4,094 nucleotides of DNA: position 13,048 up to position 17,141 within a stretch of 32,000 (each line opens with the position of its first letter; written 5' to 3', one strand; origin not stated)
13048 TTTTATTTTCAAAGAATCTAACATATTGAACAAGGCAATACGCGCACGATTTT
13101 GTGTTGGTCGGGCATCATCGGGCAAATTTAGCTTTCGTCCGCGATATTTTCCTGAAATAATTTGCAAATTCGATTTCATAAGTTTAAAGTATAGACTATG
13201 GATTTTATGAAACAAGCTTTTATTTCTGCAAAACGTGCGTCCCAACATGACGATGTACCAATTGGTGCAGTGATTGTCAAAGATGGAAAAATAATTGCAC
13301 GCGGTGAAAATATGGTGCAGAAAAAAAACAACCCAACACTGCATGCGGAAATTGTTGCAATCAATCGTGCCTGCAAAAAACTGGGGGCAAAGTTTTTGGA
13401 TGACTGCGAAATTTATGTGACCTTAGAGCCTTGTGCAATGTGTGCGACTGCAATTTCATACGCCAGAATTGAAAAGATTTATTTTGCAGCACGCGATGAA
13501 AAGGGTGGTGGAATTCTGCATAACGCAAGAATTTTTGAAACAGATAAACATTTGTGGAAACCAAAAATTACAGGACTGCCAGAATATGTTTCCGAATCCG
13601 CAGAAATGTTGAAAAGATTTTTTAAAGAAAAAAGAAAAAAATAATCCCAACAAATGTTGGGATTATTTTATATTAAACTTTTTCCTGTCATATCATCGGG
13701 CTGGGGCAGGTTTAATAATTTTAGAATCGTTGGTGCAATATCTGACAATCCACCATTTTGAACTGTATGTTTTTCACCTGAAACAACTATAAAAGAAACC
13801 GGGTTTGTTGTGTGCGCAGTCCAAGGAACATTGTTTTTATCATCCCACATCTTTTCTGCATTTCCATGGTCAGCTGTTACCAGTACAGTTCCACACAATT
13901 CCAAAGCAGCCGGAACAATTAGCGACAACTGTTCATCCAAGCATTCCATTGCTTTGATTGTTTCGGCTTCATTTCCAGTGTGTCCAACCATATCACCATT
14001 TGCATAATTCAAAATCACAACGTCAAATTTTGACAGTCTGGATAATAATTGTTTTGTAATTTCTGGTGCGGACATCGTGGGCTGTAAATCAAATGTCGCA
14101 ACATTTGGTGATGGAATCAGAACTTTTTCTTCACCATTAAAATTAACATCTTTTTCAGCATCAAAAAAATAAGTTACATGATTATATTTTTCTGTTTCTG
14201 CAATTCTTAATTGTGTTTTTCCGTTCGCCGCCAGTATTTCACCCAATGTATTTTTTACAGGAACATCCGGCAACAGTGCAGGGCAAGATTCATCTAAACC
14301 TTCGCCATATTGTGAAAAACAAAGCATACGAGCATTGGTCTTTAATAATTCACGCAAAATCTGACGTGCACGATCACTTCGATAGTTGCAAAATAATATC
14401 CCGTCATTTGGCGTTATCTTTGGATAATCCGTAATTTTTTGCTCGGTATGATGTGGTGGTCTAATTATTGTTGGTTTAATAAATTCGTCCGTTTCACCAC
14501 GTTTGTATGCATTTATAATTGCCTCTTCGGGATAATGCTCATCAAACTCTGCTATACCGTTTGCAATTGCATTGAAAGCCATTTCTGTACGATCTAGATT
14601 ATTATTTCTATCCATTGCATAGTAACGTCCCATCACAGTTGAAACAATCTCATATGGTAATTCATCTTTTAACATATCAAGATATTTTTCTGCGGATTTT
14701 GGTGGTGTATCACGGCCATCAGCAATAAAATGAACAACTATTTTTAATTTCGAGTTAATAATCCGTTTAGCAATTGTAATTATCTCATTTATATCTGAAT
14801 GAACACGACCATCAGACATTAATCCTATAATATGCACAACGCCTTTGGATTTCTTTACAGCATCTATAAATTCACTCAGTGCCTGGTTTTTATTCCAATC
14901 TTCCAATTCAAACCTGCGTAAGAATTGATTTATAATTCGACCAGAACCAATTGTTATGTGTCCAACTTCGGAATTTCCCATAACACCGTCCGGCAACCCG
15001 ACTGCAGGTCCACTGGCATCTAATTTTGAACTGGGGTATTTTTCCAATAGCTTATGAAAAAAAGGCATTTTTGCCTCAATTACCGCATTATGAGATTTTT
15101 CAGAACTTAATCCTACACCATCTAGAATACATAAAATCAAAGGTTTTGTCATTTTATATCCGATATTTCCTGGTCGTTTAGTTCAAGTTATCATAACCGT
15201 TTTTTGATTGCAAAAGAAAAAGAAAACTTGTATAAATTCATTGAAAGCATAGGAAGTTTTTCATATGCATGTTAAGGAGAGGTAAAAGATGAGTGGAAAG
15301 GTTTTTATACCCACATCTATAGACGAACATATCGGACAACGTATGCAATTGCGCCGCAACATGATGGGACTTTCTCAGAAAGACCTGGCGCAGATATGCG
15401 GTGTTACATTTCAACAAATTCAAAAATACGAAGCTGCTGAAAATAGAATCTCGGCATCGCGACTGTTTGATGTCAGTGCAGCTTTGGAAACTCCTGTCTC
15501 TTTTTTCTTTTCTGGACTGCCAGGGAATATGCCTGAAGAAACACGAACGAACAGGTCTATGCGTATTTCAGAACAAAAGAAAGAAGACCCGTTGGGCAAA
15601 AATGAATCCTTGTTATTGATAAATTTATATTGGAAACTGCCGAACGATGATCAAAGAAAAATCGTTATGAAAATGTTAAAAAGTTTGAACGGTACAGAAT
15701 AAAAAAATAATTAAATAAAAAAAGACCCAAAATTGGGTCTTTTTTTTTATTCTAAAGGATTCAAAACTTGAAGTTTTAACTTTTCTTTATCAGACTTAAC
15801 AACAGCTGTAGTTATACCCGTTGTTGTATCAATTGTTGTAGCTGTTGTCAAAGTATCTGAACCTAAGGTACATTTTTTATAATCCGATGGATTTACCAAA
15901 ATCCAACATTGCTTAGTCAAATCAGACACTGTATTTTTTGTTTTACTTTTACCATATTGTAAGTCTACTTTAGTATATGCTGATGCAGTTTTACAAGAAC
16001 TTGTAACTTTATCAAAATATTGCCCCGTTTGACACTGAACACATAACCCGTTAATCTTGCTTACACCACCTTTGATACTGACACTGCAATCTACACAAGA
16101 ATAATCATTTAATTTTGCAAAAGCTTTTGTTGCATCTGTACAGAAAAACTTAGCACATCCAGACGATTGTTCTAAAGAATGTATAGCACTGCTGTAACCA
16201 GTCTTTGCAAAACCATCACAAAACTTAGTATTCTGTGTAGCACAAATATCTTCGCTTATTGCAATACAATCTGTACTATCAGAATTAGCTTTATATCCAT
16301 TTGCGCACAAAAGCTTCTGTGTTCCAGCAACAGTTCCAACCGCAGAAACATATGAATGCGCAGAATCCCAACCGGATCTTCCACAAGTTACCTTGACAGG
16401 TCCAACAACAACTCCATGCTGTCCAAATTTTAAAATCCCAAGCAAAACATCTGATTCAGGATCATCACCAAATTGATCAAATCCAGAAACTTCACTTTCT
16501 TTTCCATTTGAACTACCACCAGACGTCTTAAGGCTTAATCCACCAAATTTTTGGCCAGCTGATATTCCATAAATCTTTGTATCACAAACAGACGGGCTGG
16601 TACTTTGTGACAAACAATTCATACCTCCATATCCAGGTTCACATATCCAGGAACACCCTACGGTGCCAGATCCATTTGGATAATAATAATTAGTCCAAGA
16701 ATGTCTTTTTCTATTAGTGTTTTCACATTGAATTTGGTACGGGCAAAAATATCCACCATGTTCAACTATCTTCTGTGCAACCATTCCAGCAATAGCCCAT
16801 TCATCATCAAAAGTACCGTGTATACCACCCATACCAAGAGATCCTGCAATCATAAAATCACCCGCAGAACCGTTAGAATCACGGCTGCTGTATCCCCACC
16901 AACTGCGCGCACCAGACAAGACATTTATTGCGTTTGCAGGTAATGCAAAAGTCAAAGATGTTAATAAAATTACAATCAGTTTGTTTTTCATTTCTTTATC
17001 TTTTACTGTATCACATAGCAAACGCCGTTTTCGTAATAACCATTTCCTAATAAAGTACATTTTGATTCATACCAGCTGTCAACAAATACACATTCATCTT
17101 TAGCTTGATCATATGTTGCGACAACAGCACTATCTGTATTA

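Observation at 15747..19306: Separately promoted two-gene operon encoding 750-aa and 414-aa secreted cysteine-rich proteins of unknown family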

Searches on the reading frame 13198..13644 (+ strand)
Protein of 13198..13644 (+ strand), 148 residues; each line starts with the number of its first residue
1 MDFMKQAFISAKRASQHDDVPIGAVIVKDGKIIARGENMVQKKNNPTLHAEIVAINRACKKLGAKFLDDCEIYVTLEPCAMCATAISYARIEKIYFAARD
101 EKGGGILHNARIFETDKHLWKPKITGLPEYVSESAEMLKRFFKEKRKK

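Call 58: search_protein_families(library=pfam, proteins=[window:13198-13644:+], max_evalue=0.01)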
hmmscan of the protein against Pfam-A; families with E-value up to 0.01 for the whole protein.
window:13198-13644:+ (148 aa): 5 families
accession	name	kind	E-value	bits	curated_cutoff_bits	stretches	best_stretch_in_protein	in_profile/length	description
PF14437.12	MafB19-deam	-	1.9e-35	122.3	27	1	2-146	5-142/142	MafB19-like deaminase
PF00383.29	dCMP_cyt_deam_1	-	2.3e-29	101.7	25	1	2-97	6-101/102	Cytidine and deoxycytidylate deaminase zinc-binding region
PF14439.12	Bd3614-deam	-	2.8e-09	37.4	38.5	1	22-89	10-77/113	Bd3614-like deaminase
PF18750.7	SNAD4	-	0.0012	19.3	27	1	37-87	22-72/130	Secreted Novel AID/APOBEC-like Deaminase 4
PF18772.7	APOBEC2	-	0.0097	16.4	26.8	0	41-87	44-90/175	APOBEC2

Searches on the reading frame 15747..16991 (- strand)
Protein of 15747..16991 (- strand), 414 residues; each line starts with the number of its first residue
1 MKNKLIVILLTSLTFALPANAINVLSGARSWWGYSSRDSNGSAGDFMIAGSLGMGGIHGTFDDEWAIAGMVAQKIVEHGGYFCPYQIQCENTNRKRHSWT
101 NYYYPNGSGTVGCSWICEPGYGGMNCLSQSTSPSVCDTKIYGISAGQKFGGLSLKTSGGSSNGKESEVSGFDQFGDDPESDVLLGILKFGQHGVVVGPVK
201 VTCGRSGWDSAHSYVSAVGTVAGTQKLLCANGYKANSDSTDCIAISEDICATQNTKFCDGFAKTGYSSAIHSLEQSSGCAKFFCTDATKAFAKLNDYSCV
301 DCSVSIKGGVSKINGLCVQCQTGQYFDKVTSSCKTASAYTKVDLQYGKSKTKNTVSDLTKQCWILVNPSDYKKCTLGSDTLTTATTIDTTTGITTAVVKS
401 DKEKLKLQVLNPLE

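Call 7: search_protein_families(library=pfam, proteins=[window:15747-16991:-], max_evalue=0.1)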
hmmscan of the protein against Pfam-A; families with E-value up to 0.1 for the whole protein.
window:15747-16991:- (414 aa): 0 families

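Call 8: search_protein_families(library=ncbifam, proteins=[window:15747-16991:-], max_evalue=0.1)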
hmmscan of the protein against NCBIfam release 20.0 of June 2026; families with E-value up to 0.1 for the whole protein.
window:15747-16991:- (414 aa): 0 families

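Call 10: find_homologous_proteins(query=window:15747-16991:-)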
Query window:15747-16991:- (414 aa): 57 proteins with E <= 0.001 among 3661 candidates.
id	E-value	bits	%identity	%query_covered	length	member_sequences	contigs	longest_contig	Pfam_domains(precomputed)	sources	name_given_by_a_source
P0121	4.3e-280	947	100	100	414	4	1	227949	-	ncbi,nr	ncbi:MAG TPA: hypothetical protein PKJ33_02010 [Alphaproteobacteria bacterium]|nr:hypothetical prote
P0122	3.3e-195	667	73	91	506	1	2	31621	-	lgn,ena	-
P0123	3.0e-172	591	69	89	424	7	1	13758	-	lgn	-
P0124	6.2e-152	524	59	90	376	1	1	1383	-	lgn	-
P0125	9.6e-146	504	57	91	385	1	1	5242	-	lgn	-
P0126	1.1e-145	504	57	91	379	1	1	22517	-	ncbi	-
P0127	3.4e-144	499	54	96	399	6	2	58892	-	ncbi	-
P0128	2.4e-141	490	49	99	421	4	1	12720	-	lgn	-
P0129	3.8e-141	489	51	98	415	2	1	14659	-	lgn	-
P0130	2.5e-137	476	54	90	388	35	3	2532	-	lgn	-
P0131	3.0e-135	470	52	91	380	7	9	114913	-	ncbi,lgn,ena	-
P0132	2.0e-131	457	51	90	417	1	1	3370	-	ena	-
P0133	1.3e-130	454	53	91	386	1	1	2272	-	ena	-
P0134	5.0e-130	452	53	91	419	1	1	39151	-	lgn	-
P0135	6.7e-129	449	51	94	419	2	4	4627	-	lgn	-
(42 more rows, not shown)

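Call 18: search_solved_structures(query=A2, max_evalue=1)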
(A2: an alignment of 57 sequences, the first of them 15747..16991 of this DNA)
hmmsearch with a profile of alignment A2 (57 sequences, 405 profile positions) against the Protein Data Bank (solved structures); distinct sequences matched with E-value up to 1: 0.

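Call 31: predict_structure(alignment_id=A2)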
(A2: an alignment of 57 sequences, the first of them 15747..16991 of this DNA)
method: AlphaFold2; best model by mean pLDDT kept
length: 414 residues; sequences in the alignment: 57
mean_pLDDT: 87.8   pTM: 0.74
mean pLDDT of the five models: 87.8, 87.5, 87.0, 86.9, 86.5
residues with pLDDT >= 90: 300; 70-90: 66; 50-70: 13; < 50: 35
segments of 3 or more residues with pLDDT < 50: 380-414
pLDDT, mean of each block of 10 residues (from residue 1): 74 61 95 96 96 96 98 98 98 92 97 95 93 90 95 96 95 93 98 98 95 97 97 96 94 94 94 95 96 96 91 95 91 83 87 88 88 77 41 38 36 37
secondary structure, 60 per line:
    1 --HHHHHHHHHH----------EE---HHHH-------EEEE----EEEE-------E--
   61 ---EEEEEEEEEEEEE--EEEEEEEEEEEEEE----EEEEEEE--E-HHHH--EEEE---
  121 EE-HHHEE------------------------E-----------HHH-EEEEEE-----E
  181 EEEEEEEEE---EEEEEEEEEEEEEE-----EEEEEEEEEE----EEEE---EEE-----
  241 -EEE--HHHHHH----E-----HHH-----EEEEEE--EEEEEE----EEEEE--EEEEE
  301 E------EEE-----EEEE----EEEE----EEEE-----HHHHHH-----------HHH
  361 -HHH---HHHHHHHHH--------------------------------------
elements in order: H3-12 H28-31 E39-42 E47-50 E64-76 E79-92 E97-103 H108-111 E114-117 E169-174 E180-189 E193-206 E212-221 E226-229 E233-235 E242-244 H247-252 E271-276 E279-284 E289-293 E296-301 E308-310 E316-319 E324-327 E332-335 H341-346 H368-376

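Call 35: fold_search(model_id=the predicted structure, library=pdb)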
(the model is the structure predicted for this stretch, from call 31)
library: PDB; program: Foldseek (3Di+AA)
matches with E <= 10: 228; with E <= 0.001: 0
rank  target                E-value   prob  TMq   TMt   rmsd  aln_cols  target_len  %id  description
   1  8tao_B                1.4e-01  0.10  0.07  0.04  16.6       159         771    9  Quis and CDPPB bound active mGlu5 (released 2023-10-11)
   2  8jx9_B                1.5e-01  0.06  0.09  0.05  20.5       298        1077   10  rat megalin bodyA (released 2024-06-19)
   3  8x0g_A                2.1e-01  0.14  0.10  0.06  17.2       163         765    9  Human FL Metabotropic glutamate receptor 5, mGlu5-5M with quisqualate, Acc conformation (purified with PAM VU0409551 b (released 2024-11-06)
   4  8t6j_A                2.2e-01  0.14  0.08  0.05  15.5       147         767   10  CDPPB-bound inactive mGlu5 (released 2023-10-11)
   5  8in6                  4.0e-01  0.12  0.08  0.13  17.2       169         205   12  Eisenia hydrolysis-enhancing protein from Aplysia kurodai complex with tannic acid (released 2023-11-15)
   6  6n50_A                5.0e-01  0.11  0.08  0.07  16.6       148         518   11  Metabotropic Glutamate Receptor 5 Extracellular Domain in Complex with Nb43 and L-quisqualic acid (released 2019-01-23)
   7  8in3                  5.3e-01  0.06  0.06  0.11  21.1       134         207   15  Eisenia hydrolysis-enhancing protein from Aplysia kurodai (released 2023-11-15)
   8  2e4v_A                5.5e-01  0.14  0.10  0.08  17.7       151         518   10  Crystal structure of the extracellular region of the group II metabotropic glutamate receptor complexed with DCG-IV (released 2007-02-27)
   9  7dd5_B                5.5e-01  0.08  0.08  0.05  14.8       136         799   10  Structure of Calcium-Sensing Receptor in complex with NPS-2143 (released 2021-06-16)
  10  2e4u_A                5.8e-01  0.08  0.08  0.07  17.2       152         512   12  Crystal structure of the extracellular region of the group II metabotropic glutamate receptor complexed with L-glutama (released 2007-02-27)
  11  8x0c_A                6.5e-01  0.09  0.10  0.06  17.0       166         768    9  Human FL Metabotropic glutamate receptor 5, mGlu5-5M with quisqualate and VU0424465, conformer 1 (released 2024-11-06)
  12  8jd2_3                8.1e-01  0.07  0.10  0.07  16.3       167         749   10  Cryo-EM structure of G protein-free mGlu2-mGlu3 heterodimer in Acc state (released 2023-06-21)
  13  1bvq                  9.5e-01  0.08  0.08  0.18   8.8        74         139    9  THREE-DIMENSIONAL STRUCTURE OF 4-HYDROXYBENZOYL COA THIOESTERASE FROM PSEUDOMONAS SP. STRAIN CBS-3. (released 1998-09-23)
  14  4cc0_B                1.1e+00  0.02  0.09  0.11  21.9       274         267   13  Notch ligand, Jagged-1, contains an N-terminal C2 domain (released 2013-11-27)
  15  9c2f_B                1.1e+00  0.04  0.08  0.05  15.8       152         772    8  Structure of Calcium-Sensing Receptor in complex with positive allosteric modulator '54149 (released 2024-10-02)
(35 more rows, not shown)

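Call 56: search_protein_families(library=pfam, alignment_id=A2, max_evalue=1)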
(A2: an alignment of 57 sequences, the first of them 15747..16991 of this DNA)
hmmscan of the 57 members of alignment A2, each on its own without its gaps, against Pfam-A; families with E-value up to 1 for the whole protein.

A. member 1, window:15747-16991:- (414 aa): 0 families

B. families by the number of members that match (of 57 scanned): 26 families (the first 25 are shown)
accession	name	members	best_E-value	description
PF12662.13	cEGF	14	0.003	Complement Clr-like EGF-like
PF11703.13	UPF0506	5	0.15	UPF0506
PF25744.1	T4_Y13H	4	0.052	Bacteriophage T4 Y13H protein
PF01391.23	Collagen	3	0.0013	Collagen triple helix repeat (20 copies)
PF23106.1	EGF_Teneurin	3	0.035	Teneurin-like EGF domain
PF13948.11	DUF4215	2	0.034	Domain of unknown function (DUF4215)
PF09257.16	BCMA-Tall_bind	2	0.054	BCMA, TALL-1 binding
PF21803.3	Nab2-zf4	2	0.081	Nab2-type CCCH zinc finger 4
PF23547.1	Zn_ribbon_FGT1_1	2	0.19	FORGETTER1 first zinc ribbon domain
PF03747.19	ADP_ribosyl_GH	1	0.0062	ADP-ribosylglycohydrolase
PF19232.4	DUF5885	1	0.011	Family of unknown function (DUF5885)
PF09014.16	Sushi_2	1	0.012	Beta-2-glycoprotein-1 fifth domain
PF21195.4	EGF_C8A_B_C6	1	0.015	Complement components C8A/B/C6, EGF-like domain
PF17627.7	IncE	1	0.026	Inclusion membrane protein E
PF18912.6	DZR_2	1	0.07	Double zinc ribbon domain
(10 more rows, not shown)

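Call 57: fold_search(model_id=the predicted structure, library=viral)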
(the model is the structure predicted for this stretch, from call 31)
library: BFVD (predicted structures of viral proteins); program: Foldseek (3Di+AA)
matches with E <= 10: 245; with E <= 0.001: 0
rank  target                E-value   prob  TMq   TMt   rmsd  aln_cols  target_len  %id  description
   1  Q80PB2                5.6e-02  0.21  0.12  0.12  14.8       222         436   11  Orf1 (Fragment) [Spodoptera litura multicapsid nucleopolyhedrovirus]
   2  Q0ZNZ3                1.0e-01  0.12  0.11  0.07  14.8       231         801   11  Viral capsid associated protein 91 [Neodiprion abietis nucleopolyhedrovirus]
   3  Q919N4                1.3e-01  0.13  0.12  0.08  13.8       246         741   10  CUN035 putative p91 capsid virion protein, similar to AcMNPV ORF83 [Culex nigripalpus nucleopolyhedrovirus (isolate Florida/1997)]
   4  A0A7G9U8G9            2.4e-01  0.16  0.07  0.07  11.4       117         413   15  Capsid associated protein [Spilarctia obliqua nucleopolyhedrovirus]
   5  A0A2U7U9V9            3.2e-01  0.16  0.10  0.10   9.6       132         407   14  Uncharacterized protein [Pandoravirus quercus]
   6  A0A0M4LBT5            3.2e-01  0.09  0.12  0.08  18.2       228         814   11  (no name in the UniProt tables at hand)
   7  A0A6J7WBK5            4.1e-01  0.01  0.09  0.05  31.7       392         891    8  Intramolecular chaperone auto-processing domain containing protein [uncultured Caudovirales phage]
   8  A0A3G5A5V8            4.4e-01  0.12  0.10  0.08  17.2       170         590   15  Uncharacterized protein [Harvfovirus sp.]
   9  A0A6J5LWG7            5.1e-01  0.02  0.09  0.05  25.7       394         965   10  Tail fiber protein [uncultured Caudovirales phage]
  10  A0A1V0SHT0            5.1e-01  0.01  0.07  0.05  21.8       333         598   11  prolyl oligopeptidase [Klosneuvirus KNV1]
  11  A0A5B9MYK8            5.7e-01  0.01  0.09  0.07  23.3       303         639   12  Large distal tail fiber subunit [Shigella phage JK23]
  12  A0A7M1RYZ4            6.0e-01  0.01  0.07  0.09  25.0       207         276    7  Uncharacterized protein [uncultured phage cr111_1]
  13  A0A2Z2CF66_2          6.4e-01  0.02  0.10  0.05  19.7       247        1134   11  RNA-directed RNA polymerase L [Pidgey virus]
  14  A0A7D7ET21            7.5e-01  0.03  0.11  0.05  23.0       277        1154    9  (no name in the UniProt tables at hand)
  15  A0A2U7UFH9            7.9e-01  0.20  0.09  0.11   8.9        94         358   21  FliL incomplete domain containing protein [Pandoravirus macleodensis]
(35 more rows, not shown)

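Call 81: search_dna_similar(query=window:15747-16991:-, collection=plasmids, mode=protein, max_evalue=0.01, max_rows=10)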
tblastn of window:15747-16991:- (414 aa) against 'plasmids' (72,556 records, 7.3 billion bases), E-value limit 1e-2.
No match.

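Call 88: search_protein_families(library=phrogs, proteins=[window:15747-16991:-], max_evalue=0.01)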
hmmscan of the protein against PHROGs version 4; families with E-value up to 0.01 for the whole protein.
window:15747-16991:- (414 aa): 0 families

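Call 89: search_protein_families(library=padloc, proteins=[window:15747-16991:-], max_evalue=0.01)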
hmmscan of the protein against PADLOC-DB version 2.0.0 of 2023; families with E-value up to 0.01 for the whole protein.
window:15747-16991:- (414 aa): 0 families
